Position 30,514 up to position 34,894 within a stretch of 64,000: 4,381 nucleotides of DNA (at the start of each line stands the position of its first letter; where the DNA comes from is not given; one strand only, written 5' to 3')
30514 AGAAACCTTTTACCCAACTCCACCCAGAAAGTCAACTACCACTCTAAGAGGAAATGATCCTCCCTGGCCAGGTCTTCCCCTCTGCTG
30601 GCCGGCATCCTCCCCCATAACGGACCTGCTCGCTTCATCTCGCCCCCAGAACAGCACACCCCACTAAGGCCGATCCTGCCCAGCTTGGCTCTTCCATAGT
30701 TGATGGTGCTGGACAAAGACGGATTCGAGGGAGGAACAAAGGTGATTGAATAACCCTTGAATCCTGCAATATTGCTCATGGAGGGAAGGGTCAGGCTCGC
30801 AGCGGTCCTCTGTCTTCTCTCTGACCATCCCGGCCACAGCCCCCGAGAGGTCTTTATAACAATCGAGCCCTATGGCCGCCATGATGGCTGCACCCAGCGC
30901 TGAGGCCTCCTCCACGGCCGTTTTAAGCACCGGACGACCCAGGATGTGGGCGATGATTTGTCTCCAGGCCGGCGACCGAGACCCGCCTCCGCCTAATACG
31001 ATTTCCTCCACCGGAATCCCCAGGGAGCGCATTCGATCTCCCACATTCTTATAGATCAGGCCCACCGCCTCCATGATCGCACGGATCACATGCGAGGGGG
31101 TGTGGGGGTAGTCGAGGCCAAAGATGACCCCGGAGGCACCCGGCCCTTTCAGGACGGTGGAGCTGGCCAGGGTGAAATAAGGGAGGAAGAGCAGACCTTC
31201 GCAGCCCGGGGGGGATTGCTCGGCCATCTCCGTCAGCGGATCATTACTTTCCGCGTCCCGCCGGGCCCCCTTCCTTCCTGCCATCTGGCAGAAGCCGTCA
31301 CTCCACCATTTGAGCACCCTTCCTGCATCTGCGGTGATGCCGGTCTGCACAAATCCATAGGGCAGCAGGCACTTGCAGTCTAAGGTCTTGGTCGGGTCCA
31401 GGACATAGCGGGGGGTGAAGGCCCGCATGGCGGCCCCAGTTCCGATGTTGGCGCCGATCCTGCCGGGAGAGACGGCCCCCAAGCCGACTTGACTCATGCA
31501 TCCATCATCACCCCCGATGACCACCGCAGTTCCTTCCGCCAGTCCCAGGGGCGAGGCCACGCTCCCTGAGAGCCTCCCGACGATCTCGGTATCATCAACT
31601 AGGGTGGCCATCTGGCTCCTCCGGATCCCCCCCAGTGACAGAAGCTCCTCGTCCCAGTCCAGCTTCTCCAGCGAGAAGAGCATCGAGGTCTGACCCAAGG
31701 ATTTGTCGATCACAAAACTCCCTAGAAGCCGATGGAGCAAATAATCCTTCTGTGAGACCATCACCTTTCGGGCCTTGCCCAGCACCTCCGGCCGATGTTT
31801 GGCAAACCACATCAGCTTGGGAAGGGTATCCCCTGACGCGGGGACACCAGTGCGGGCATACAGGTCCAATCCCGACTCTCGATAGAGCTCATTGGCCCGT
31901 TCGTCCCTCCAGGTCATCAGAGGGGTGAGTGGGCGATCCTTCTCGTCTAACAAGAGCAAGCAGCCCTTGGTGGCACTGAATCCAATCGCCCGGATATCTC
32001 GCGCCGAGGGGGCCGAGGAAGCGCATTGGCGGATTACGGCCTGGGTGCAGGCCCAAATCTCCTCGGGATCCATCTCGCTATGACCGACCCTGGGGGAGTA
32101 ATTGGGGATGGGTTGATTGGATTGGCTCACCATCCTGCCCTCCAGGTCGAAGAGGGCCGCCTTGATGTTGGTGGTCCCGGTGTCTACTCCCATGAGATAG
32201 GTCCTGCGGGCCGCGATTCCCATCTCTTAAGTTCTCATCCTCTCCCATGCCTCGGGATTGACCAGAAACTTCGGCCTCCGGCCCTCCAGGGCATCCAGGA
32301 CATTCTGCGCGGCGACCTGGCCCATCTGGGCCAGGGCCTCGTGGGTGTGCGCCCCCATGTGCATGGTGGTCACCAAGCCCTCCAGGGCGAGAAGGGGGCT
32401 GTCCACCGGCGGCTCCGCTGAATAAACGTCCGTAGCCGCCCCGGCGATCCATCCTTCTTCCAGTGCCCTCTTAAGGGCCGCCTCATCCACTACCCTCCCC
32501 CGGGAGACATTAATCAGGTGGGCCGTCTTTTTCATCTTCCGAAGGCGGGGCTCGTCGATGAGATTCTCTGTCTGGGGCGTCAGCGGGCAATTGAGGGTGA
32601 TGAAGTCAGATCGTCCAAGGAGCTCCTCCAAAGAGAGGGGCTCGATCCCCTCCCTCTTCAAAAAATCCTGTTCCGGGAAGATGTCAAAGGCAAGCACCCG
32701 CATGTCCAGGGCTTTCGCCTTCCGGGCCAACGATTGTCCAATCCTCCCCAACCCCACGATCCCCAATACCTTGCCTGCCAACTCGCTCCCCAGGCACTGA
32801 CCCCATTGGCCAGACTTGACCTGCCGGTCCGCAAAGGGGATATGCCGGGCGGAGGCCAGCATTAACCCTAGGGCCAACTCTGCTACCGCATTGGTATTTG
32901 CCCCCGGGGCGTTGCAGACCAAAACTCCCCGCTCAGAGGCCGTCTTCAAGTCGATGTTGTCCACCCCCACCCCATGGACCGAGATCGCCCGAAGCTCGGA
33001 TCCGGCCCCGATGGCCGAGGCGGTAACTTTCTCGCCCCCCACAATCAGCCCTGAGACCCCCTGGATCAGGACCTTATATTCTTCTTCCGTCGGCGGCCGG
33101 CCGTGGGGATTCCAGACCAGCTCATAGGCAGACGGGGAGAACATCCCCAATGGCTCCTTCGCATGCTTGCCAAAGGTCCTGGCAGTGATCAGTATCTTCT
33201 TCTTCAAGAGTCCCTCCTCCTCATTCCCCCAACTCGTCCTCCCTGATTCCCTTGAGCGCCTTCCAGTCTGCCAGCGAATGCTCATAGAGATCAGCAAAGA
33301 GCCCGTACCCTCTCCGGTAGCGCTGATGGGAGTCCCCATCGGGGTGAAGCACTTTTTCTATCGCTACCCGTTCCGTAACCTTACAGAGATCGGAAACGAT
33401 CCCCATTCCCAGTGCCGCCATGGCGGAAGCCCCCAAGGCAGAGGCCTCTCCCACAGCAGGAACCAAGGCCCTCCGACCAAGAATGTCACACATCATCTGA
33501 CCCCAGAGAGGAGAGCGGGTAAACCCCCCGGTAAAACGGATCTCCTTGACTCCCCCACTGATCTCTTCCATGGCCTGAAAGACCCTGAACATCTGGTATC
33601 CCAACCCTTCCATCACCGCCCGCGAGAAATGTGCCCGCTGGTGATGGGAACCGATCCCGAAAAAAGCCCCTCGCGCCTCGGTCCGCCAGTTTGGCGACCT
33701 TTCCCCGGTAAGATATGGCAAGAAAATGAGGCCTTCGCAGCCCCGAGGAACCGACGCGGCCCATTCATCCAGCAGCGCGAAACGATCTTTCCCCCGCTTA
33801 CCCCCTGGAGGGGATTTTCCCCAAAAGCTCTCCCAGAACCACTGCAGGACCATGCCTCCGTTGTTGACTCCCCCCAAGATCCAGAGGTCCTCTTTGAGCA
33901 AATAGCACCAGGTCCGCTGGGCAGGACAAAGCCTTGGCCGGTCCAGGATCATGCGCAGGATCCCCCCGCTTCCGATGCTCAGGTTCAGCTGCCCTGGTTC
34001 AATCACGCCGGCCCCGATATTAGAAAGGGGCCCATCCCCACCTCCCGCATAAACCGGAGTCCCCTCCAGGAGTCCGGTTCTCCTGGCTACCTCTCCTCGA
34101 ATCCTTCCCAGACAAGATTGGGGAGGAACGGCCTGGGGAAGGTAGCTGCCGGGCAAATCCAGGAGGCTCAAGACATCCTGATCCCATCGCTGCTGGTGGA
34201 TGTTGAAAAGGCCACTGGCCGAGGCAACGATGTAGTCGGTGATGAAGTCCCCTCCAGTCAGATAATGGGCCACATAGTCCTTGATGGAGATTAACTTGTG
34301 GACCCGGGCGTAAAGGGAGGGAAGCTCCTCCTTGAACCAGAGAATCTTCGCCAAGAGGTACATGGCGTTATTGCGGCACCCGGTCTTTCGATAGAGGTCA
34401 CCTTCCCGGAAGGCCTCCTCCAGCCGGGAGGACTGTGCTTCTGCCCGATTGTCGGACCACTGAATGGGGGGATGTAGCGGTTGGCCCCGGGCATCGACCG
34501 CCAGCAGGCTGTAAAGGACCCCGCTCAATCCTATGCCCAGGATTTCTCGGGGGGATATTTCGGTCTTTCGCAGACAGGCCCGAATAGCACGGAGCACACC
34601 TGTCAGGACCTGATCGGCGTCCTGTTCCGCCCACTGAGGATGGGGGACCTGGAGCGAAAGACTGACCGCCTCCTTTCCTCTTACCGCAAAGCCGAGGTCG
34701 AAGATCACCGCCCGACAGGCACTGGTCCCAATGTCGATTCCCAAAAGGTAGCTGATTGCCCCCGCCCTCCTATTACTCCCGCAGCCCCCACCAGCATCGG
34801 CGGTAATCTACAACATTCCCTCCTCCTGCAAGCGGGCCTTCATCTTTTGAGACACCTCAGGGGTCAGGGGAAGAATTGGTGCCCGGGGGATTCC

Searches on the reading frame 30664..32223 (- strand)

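Call 83: search_protein_families(library=pfam, proteins=[window:30664-32223:-], max_evalue=0.00001)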
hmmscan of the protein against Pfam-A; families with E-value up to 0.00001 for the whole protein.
window:30664-32223:- (519 aa): 2 families
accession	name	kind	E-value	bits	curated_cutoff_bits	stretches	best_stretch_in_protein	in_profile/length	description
PF00370.27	FGGY_N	-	1.7e-53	182.2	28.8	1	9-247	1-245/245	FGGY family of carbohydrate kinases, N-terminal domain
PF02782.22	FGGY_C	-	2.2e-29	103.1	27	1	288-452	35-197/198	FGGY family of carbohydrate kinases, C-terminal domain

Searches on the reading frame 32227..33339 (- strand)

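Call 83: search_protein_families(library=pfam, proteins=[window:32227-33339:-], max_evalue=0.00001)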
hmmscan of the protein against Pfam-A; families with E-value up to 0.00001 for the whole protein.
window:32227-33339:- (370 aa): 2 families
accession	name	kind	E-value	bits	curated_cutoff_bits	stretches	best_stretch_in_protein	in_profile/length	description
PF02826.25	2-Hacid_dh_C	-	3e-59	199.8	25.1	1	157-329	1-178/178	D-isomer specific 2-hydroxyacid dehydrogenase, NAD binding domain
PF00389.36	2-Hacid_dh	-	6.9e-29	100.7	24.6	1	82-361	27-134/134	D-isomer specific 2-hydroxyacid dehydrogenase, catalytic domain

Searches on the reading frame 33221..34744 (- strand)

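Call 83: search_protein_families(library=pfam, proteins=[window:33221-34744:-], max_evalue=0.00001)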
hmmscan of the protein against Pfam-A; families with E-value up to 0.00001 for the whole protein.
window:33221-34744:- (507 aa): 2 families
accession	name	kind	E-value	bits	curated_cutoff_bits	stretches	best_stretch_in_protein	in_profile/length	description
PF00370.27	FGGY_N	-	1.8e-56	191.9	28.8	1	1-244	3-245/245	FGGY family of carbohydrate kinases, N-terminal domain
PF02782.22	FGGY_C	-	1.3e-28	100.6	27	1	255-446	3-197/198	FGGY family of carbohydrate kinases, C-terminal domain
